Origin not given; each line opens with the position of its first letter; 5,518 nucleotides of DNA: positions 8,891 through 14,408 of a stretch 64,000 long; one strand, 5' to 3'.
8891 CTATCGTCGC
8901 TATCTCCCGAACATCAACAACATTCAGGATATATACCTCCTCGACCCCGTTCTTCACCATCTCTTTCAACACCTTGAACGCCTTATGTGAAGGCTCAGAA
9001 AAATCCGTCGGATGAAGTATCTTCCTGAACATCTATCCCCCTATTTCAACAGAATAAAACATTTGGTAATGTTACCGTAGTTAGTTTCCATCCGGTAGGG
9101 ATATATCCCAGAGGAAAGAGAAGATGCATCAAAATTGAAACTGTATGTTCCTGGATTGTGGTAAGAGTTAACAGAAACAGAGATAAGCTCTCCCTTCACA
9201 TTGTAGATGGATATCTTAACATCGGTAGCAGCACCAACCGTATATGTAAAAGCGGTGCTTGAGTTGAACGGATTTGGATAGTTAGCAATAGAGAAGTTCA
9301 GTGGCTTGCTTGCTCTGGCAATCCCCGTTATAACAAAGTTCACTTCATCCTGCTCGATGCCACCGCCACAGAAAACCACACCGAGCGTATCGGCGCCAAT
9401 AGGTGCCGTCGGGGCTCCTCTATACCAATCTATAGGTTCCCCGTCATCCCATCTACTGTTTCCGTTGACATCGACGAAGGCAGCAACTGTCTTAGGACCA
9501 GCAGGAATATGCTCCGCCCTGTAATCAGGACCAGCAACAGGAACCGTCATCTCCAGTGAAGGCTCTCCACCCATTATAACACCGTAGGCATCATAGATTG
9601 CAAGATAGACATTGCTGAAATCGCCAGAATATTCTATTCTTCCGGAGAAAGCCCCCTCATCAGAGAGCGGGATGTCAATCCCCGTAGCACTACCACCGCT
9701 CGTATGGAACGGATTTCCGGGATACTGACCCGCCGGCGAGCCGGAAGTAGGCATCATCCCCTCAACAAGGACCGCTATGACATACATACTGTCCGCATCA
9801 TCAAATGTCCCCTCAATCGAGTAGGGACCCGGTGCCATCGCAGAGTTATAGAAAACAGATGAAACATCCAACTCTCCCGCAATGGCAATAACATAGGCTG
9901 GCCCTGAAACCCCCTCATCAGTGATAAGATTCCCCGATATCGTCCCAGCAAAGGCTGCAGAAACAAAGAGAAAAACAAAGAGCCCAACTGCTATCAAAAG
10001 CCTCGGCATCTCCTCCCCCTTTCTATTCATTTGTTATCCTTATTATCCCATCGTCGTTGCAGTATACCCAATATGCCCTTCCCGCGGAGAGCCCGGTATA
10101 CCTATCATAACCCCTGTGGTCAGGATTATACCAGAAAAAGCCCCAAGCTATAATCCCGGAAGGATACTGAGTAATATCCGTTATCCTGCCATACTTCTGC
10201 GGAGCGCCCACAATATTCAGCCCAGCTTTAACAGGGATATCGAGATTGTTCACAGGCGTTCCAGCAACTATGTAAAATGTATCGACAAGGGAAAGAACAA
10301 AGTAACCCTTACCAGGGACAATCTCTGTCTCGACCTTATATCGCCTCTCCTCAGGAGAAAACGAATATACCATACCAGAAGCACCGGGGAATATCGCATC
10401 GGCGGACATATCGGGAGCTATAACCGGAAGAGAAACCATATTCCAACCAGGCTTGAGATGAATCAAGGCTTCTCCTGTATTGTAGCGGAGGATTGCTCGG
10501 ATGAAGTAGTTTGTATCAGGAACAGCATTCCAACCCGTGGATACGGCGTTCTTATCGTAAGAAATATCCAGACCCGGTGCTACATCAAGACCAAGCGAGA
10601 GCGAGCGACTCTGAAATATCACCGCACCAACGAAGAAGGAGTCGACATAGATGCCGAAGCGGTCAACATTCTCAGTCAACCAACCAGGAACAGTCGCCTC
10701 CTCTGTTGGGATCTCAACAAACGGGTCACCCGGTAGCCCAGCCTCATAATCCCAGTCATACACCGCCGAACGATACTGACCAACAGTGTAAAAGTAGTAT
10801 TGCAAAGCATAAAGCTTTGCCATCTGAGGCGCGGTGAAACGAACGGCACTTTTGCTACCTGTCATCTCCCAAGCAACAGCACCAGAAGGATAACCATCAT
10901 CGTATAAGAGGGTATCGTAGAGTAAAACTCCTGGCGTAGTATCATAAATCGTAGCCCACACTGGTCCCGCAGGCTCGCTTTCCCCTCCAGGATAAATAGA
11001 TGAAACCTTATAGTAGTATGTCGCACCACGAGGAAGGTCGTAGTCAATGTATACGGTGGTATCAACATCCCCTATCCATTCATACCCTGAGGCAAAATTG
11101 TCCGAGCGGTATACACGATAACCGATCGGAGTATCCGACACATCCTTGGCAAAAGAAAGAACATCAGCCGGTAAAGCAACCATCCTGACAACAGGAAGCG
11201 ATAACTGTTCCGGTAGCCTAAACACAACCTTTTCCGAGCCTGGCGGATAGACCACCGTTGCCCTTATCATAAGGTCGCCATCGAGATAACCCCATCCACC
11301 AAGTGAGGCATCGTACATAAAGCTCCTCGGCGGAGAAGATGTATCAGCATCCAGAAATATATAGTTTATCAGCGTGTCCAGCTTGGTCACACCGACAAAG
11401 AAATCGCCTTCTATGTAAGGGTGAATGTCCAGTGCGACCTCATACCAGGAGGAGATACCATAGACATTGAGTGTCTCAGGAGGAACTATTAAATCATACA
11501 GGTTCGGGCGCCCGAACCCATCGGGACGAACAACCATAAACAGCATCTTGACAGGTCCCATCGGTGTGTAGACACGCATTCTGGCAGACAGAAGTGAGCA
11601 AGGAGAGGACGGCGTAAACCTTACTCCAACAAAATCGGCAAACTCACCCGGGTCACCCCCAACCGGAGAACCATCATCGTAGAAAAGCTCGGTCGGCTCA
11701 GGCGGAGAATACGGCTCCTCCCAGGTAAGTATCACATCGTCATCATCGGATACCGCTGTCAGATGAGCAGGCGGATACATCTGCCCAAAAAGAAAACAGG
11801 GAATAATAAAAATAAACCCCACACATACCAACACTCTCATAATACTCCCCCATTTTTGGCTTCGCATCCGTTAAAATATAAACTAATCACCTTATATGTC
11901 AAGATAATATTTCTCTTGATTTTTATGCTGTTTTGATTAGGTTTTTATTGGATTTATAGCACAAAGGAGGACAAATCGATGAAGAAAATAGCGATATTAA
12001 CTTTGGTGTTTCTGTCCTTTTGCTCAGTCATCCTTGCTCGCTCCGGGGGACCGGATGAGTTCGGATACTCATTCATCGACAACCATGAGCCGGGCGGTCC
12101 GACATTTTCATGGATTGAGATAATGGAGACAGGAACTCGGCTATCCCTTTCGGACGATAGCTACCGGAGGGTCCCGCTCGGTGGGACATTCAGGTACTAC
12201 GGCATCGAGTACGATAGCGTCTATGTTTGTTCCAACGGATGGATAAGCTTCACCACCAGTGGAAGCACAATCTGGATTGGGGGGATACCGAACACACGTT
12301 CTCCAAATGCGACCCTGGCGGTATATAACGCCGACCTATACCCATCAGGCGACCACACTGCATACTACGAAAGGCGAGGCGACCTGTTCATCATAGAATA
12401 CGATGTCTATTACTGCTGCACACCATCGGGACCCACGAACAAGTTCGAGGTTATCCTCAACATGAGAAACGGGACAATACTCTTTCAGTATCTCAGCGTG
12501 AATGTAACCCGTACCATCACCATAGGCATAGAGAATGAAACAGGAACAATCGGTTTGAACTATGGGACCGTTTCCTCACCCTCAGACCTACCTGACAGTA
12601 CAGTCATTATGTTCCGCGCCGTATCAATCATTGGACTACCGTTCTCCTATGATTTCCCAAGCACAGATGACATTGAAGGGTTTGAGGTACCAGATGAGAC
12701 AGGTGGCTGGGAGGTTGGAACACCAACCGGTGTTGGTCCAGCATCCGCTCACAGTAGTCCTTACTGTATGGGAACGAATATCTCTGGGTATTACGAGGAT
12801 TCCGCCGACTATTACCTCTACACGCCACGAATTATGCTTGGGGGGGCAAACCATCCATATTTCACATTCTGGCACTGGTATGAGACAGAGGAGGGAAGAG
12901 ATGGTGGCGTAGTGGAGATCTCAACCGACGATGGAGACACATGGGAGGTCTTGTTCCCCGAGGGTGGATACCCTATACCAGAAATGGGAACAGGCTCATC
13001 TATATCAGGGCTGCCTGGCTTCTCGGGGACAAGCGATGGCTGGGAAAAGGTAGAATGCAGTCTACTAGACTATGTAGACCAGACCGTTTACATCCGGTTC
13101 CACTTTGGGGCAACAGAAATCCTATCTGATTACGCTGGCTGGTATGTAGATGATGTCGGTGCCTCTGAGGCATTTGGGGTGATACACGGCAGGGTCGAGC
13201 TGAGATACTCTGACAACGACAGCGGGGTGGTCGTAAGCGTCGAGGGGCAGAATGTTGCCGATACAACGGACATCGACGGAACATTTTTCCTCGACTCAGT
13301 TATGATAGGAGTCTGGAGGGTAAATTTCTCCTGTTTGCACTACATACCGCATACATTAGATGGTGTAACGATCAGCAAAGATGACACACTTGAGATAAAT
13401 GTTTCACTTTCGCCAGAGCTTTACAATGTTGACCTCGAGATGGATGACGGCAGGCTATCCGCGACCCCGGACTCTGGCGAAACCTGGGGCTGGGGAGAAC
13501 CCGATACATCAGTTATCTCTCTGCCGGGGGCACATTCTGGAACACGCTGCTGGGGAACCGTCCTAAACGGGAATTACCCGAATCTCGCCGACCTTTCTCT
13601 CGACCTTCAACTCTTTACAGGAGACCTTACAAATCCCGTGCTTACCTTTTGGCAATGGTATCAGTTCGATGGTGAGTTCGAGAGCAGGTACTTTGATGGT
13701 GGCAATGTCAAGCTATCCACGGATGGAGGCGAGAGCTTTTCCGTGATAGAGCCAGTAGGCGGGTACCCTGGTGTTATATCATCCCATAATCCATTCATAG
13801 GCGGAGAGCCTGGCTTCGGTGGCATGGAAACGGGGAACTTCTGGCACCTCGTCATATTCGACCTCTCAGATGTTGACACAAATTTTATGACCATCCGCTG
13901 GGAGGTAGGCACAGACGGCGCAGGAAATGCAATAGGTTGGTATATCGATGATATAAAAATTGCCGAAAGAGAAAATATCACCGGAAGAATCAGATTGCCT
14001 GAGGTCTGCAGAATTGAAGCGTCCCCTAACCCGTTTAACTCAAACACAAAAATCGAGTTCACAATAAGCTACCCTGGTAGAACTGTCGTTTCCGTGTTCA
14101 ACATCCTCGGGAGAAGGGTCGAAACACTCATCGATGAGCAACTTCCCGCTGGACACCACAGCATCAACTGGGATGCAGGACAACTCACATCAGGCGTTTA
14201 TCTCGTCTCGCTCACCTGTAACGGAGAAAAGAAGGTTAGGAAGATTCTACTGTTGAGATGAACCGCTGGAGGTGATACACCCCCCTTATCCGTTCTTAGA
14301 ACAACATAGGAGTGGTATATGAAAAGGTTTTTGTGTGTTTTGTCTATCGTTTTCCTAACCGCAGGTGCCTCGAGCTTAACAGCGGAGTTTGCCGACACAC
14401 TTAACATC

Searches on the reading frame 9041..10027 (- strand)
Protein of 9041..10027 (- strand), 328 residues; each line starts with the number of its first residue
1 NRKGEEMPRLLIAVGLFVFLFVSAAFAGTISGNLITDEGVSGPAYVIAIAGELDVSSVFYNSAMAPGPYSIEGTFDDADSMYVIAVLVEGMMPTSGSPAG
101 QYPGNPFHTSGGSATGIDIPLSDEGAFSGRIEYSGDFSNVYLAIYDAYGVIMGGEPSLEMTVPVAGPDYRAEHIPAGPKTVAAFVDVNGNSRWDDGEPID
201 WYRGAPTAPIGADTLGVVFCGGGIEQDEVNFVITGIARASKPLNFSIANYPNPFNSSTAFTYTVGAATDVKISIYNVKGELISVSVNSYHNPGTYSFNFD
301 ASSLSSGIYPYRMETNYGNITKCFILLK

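Call 13: search_protein_families(library=pfam, proteins=[window:9041-10027:-], max_evalue=0.001)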
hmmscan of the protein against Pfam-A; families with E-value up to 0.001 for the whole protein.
window:9041-10027:- (328 aa): 2 families
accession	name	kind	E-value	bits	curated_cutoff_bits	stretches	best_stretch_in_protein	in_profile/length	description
PF18962.6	Por_Secre_tail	-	1.1e-09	38.9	27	1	250-325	2-74/75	Secretion system C-terminal sorting domain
PF13860.13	FlgD_ig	-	4.7e-05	23.7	27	0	265-316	20-76/79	FlgD Ig-like domain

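Call 67: search_protein_families(library=ncbifam, proteins=[window:9041-10027:-], max_evalue=0.01)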
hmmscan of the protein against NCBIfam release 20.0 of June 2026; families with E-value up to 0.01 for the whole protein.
window:9041-10027:- (328 aa): 4 families
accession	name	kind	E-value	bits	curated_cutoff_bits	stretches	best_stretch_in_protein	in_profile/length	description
TIGR04183.1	Por_Secre_tail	domain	1.1e-09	38.1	23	1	250-325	2-70/72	T9SS type A sorting domain-containing protein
NF052323.1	T9SSA_dep_M6i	equivalog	2.5e-05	22.5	600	1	249-317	960-1028/1043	T9SS-dependent M6-like inactivated metalloprotease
NF038113.1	T9SSA_dep_M36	equivalog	0.0001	20.6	885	1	247-325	793-867/869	T9SS-dependent M36 family metallopeptidase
NF033707.1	T9SS_sortase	equivalog_domain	0.0001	20.1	420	1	239-314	991-1076/1095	type IX secretion system sortase PorU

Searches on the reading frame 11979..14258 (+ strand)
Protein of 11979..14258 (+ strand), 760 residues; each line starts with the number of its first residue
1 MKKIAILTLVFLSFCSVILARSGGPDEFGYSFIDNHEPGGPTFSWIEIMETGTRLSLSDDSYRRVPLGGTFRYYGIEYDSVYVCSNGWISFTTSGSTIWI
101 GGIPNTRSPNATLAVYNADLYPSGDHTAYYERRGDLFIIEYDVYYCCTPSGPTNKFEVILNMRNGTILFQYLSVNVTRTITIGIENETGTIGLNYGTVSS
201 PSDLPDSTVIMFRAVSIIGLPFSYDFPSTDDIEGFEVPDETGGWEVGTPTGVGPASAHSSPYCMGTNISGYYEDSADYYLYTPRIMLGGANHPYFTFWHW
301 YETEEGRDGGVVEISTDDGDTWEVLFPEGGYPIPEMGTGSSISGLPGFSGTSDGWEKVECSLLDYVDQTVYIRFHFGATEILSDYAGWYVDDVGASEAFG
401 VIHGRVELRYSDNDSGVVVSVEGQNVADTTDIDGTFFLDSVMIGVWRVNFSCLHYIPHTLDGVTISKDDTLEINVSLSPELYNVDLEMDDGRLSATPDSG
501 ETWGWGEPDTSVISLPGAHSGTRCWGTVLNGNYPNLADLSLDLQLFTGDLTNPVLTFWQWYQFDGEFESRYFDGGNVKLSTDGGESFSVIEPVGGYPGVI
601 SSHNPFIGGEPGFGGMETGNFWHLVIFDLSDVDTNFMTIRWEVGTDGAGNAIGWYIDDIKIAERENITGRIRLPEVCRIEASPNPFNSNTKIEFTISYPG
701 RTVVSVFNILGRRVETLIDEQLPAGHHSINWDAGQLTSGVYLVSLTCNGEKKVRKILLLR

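Call 13: search_protein_families(library=pfam, proteins=[window:11979-14258:+], max_evalue=0.001)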
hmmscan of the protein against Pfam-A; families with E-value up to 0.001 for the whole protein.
window:11979-14258:+ (760 aa): 4 families
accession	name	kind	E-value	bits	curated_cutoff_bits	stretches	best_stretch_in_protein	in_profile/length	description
PF20773.4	InhA-like_MAM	-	1.2e-10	41.6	26.9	1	286-393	58-160/191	Immune inhibitor A-like, MAM domain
PF18962.6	Por_Secre_tail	-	2.3e-08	34.7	27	1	683-757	3-74/75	Secretion system C-terminal sorting domain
PF13620.12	CarboxypepD_reg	-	1.1e-06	29.3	32.3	1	402-477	2-81/82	Carboxypeptidase regulatory-like domain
PF13715.12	CarbopepD_reg_2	-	1.9e-05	25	32.2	1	415-483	15-82/88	CarboxypepD_reg-like domain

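Call 67: search_protein_families(library=ncbifam, proteins=[window:11979-14258:+], max_evalue=0.01)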
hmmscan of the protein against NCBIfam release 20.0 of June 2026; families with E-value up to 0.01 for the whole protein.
window:11979-14258:+ (760 aa): 9 families
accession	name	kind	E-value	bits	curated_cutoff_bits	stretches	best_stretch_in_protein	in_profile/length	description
NF038112.1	myxo_dep_M36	subfamily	1.1e-16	59.3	1500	2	273-396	1029-1167/1604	myxosortase-dependent M36 family metallopeptidase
NF038111.1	rhom_dep_M36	equivalog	2.1e-16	58.6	1700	2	278-401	1039-1169/1315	rhombosortase-dependent M36 family metallopeptidase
TIGR04183.1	Por_Secre_tail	domain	5e-10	39.2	23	1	682-757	2-70/72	T9SS type A sorting domain-containing protein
NF038128.1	choice_anch_J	domain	7.4e-09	36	30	1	222-393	2-160/162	choice-of-anchor J domain-containing protein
NF052323.1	T9SSA_dep_M6i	equivalog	1.2e-05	23.5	600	1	683-751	962-1030/1043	T9SS-dependent M6-like inactivated metalloprotease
NF052345.1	S_layer_anammox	exception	1.8e-05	22.4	1400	1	395-481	1308-1395/1596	Kustd1514 family S-layer glycoprotein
NF038113.1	T9SSA_dep_M36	equivalog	4.9e-05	21.7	885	1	682-757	796-867/869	T9SS-dependent M36 family metallopeptidase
NF033707.1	T9SS_sortase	equivalog_domain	0.0025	15.5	420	1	677-751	997-1081/1095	type IX secretion system sortase PorU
NF052644.1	T9SS_DNase_Rie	equivalog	0.0038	16.6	260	1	654-757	160-249/251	T9SS-dependent surface endonuclease, AS87_RS02955 family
